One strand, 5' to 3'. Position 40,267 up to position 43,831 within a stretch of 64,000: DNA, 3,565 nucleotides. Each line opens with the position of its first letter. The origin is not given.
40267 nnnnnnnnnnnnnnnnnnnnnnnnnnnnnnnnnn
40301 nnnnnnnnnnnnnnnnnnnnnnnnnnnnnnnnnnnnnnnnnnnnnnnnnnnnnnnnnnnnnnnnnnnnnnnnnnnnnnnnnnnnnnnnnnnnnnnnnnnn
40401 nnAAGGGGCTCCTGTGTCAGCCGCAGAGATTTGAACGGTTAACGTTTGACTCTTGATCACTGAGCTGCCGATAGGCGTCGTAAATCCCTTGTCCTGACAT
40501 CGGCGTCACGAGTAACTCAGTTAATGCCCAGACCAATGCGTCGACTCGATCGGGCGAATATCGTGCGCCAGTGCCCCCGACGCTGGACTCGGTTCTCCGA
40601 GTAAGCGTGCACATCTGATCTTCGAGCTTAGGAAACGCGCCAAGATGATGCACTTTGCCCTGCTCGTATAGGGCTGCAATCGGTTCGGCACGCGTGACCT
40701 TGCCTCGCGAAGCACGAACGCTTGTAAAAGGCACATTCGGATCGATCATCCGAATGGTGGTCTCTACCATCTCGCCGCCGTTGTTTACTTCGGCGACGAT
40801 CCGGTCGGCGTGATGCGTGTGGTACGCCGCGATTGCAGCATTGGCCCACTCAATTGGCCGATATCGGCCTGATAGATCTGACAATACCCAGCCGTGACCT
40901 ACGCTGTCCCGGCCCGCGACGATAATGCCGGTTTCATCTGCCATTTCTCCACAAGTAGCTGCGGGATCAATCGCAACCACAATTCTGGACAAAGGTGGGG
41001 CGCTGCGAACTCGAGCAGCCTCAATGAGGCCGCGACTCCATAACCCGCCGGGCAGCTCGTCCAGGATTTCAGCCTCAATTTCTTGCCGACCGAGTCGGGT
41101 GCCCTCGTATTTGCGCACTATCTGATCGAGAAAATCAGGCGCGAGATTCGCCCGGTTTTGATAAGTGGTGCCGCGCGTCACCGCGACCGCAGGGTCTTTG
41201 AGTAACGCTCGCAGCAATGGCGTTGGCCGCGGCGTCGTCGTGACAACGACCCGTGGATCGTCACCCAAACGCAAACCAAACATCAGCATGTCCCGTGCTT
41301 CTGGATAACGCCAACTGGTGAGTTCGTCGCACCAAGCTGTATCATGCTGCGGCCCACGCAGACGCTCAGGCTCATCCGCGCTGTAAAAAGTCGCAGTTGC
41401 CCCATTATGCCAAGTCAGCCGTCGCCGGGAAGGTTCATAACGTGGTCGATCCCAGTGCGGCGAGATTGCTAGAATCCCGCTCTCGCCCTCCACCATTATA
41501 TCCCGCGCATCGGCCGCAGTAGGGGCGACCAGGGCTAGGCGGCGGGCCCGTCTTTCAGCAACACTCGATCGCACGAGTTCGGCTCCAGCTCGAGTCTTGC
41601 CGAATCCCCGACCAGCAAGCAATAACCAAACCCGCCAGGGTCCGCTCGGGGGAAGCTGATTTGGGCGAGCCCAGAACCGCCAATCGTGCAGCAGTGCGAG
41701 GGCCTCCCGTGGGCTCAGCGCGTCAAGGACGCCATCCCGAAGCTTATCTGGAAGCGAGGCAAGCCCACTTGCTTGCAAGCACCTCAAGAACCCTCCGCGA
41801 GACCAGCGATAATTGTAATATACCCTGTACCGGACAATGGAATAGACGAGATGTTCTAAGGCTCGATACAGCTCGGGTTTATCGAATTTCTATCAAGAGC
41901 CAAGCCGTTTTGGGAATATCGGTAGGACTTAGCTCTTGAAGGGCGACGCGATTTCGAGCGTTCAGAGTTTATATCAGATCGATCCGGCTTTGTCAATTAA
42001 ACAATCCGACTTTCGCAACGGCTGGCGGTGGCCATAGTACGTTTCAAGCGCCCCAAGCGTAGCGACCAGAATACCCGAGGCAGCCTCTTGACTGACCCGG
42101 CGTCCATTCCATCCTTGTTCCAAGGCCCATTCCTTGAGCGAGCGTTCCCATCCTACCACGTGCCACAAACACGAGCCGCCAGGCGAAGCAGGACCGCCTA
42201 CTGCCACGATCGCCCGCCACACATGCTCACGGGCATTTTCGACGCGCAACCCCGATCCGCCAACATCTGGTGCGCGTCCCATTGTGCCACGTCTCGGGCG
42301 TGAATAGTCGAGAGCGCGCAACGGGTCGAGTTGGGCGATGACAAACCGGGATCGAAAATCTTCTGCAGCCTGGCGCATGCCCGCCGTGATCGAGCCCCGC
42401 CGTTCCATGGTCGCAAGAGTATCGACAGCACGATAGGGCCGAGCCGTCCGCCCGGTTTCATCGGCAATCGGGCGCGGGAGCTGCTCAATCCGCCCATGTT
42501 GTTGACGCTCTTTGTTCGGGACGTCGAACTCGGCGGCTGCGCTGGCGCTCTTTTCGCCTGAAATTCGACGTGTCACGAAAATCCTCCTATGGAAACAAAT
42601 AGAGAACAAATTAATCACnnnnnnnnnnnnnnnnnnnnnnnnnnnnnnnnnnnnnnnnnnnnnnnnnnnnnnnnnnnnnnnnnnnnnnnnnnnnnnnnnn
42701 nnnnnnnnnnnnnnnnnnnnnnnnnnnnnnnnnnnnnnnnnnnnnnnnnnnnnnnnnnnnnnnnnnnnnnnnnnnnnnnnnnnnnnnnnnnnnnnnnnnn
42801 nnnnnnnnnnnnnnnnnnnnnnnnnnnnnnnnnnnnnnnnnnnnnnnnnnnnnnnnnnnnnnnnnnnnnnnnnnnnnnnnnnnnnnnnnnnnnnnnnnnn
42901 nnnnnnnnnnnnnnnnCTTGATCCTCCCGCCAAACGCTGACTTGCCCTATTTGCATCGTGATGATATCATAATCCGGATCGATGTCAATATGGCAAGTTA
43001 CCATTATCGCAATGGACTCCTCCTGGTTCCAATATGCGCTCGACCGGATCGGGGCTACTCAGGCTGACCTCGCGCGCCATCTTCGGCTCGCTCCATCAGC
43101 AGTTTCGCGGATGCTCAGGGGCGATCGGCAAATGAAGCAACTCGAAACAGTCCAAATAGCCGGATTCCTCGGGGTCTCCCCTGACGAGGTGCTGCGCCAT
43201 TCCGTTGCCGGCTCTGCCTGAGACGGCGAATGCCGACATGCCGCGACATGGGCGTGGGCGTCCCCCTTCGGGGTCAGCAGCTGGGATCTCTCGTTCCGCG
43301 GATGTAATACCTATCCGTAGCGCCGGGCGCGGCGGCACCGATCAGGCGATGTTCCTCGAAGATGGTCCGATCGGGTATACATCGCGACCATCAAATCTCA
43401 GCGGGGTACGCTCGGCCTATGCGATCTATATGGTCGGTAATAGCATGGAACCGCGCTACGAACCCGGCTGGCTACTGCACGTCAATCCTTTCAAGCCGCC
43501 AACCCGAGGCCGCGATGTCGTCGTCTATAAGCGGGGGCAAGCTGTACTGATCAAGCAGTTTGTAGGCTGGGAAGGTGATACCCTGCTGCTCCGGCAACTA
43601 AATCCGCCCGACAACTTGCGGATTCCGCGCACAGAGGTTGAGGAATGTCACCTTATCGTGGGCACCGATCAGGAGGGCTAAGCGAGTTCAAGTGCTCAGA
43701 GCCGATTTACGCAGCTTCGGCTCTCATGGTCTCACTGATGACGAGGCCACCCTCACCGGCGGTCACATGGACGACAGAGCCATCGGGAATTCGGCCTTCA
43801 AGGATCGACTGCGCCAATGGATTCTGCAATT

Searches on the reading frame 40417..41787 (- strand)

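Call 9: search_protein_families(library=pfam, max_evalue=0.001, proteins=[window:40417-41787:-])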
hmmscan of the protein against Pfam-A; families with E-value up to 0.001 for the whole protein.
window:40417-41787:- (456 aa): 2 families
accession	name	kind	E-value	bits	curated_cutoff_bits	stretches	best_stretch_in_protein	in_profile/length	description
PF03237.21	Terminase_6N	-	6.9e-26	91.7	22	1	56-252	2-210/215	Terminase large subunit, T4likevirus-type, N-terminal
PF17289.8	Terminase_6C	-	1.5e-17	64.5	22.6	1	272-423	2-153/155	Terminase RNaseH-like domain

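Call 10: search_protein_families(library=phrogs, max_evalue=0.001, proteins=[window:40417-41787:-])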
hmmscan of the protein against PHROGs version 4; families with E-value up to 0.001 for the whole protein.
window:40417-41787:- (456 aa): 4 families
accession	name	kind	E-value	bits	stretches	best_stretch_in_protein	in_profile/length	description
phrog_979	-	head and packaging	1.3e-41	144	1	206-426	371-600/642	terminase large subunit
phrog_38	-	head and packaging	6.6e-25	88.9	1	247-440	525-718/760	terminase large subunit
phrog_2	-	head and packaging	2.9e-21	76.9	1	34-425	267-592/807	terminase large subunit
phrog_5573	-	head and packaging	0.00013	22.5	1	260-380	75-193/250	terminase large subunit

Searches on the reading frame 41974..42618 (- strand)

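Call 51: search_protein_families(library=pfam, max_evalue=0.01, proteins=[window:41974-42618:-])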
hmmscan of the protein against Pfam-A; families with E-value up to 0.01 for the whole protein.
window:41974-42618:- (214 aa): 1 family
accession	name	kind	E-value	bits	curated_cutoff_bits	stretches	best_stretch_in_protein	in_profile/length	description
PF20057.4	DUF6456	-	0.00016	22.2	26.3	1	73-196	19-135/136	Domain of unknown function (DUF6456)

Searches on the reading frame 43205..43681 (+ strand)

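Call 51: search_protein_families(library=pfam, max_evalue=0.01, proteins=[window:43205-43681:+])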
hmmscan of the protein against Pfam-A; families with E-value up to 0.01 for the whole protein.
window:43205-43681:+ (158 aa): 2 families
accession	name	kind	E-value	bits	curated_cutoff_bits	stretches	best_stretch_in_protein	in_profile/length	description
PF00717.28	Peptidase_S24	-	8.9e-10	38.7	23.3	1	61-142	25-105/116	Peptidase S24-like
PF10502.14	Peptidase_S26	-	0.0024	18.3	22.9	1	75-129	27-87/168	Signal peptidase, peptidase S26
